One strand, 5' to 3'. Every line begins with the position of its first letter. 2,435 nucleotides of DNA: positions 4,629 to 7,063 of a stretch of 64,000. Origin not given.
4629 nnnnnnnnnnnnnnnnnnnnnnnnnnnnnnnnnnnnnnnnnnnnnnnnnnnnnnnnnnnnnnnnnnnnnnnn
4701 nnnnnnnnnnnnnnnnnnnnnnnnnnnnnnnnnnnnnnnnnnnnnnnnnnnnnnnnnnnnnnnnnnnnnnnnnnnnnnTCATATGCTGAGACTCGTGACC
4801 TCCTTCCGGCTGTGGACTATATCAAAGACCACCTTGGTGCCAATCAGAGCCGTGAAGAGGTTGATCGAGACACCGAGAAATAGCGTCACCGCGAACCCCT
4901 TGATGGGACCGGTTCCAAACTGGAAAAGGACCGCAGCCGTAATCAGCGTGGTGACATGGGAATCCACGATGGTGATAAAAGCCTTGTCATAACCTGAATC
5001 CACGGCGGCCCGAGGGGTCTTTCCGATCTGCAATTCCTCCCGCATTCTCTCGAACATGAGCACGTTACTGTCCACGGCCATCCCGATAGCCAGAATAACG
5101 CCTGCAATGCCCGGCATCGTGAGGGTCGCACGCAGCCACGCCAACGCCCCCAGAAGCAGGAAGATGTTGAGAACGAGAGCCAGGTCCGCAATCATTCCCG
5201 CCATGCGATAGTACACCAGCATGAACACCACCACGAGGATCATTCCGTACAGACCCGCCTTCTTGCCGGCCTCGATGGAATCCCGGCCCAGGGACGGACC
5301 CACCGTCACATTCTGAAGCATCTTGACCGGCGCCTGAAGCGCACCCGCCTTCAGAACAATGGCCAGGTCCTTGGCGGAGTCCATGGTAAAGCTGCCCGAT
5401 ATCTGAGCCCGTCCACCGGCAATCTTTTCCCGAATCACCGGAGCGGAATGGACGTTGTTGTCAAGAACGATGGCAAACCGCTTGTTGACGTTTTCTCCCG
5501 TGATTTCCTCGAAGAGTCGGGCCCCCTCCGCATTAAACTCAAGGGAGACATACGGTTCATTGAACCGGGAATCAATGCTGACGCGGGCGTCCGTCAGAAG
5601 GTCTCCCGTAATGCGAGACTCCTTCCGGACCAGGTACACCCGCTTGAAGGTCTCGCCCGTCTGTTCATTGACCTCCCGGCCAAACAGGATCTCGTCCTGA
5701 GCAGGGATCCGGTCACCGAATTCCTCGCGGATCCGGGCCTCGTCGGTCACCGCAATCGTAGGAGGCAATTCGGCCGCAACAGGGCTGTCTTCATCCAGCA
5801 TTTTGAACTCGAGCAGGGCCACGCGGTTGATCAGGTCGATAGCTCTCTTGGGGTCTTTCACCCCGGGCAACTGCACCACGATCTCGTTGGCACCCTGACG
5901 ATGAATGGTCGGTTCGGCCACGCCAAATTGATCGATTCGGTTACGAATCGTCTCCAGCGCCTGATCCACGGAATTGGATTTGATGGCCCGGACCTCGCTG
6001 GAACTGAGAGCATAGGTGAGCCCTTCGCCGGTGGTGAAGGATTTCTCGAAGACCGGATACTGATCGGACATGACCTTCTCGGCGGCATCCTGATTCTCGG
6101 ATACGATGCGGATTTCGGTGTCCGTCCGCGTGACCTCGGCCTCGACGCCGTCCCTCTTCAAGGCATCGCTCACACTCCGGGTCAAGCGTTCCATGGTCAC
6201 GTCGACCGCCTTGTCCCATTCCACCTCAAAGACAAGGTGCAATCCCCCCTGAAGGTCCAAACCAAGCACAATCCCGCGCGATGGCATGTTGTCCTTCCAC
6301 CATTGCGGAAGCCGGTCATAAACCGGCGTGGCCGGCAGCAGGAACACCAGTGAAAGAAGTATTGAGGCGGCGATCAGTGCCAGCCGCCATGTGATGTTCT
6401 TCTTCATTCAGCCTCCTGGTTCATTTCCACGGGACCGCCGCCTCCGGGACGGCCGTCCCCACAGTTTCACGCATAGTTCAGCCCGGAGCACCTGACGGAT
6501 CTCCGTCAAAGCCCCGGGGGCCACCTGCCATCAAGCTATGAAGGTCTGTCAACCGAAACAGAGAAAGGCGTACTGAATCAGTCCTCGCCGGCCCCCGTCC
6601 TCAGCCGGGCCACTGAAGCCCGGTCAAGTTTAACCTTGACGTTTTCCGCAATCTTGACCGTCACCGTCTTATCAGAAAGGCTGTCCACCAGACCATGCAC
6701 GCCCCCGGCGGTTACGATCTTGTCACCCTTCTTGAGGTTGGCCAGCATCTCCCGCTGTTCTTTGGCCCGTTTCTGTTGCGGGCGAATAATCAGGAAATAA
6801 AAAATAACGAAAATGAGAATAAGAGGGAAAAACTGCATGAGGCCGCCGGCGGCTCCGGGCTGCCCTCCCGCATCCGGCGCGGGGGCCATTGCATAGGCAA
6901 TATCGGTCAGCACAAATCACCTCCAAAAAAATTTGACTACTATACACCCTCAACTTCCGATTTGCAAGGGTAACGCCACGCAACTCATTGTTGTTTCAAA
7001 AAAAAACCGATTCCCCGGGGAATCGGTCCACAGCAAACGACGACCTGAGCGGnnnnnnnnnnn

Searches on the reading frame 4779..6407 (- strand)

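Call 64: search_protein_families(library=pfam, proteins=[window:4779-6407:-], max_evalue=0.01)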
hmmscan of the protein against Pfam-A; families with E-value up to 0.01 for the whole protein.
window:4779-6407:- (542 aa): 7 families
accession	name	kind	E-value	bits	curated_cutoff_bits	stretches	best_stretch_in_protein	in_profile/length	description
PF22599.2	SecDF_P1_head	-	1.6e-38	131.6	27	1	255-359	10-114/114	SecDF, P1 head subdomain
PF21760.3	SecD_1st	-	2.5e-27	94.6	27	1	147-205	1-59/60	Protein translocase subunit SecDF, P1 domain, N-terminal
PF02355.23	SecD_SecF_C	-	1.5e-17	64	20.5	1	361-520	13-175/189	Protein export membrane protein SecD/SecF, C-terminal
PF00873.25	ACR_tran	-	5.6e-06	24.8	28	1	375-524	327-474/1021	AcrB/AcrD/AcrF family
PF03176.21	MMPL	-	1.7e-05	24.4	20.5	1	381-520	145-291/333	MMPL family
PF07549.19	Sec_GG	-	0.00066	19.6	20.3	1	42-63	4-25/28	SecD/SecF GG Motif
PF12832.13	MFS_1_like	-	0.0009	18.8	25.2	1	434-530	160-261/373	MFS_1 like family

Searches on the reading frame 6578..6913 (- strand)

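Call 64: search_protein_families(library=pfam, proteins=[window:6578-6913:-], max_evalue=0.01)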
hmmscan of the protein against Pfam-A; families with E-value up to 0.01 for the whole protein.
window:6578-6913:- (111 aa): 2 families
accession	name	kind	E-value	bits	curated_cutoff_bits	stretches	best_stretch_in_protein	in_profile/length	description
PF02699.20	YajC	-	5.1e-32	110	28.2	1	26-102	1-77/78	Preprotein translocase subunit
PF06024.17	Orf78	-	0.00091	19.9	29.4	1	29-55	73-99/101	Orf78 (ac78)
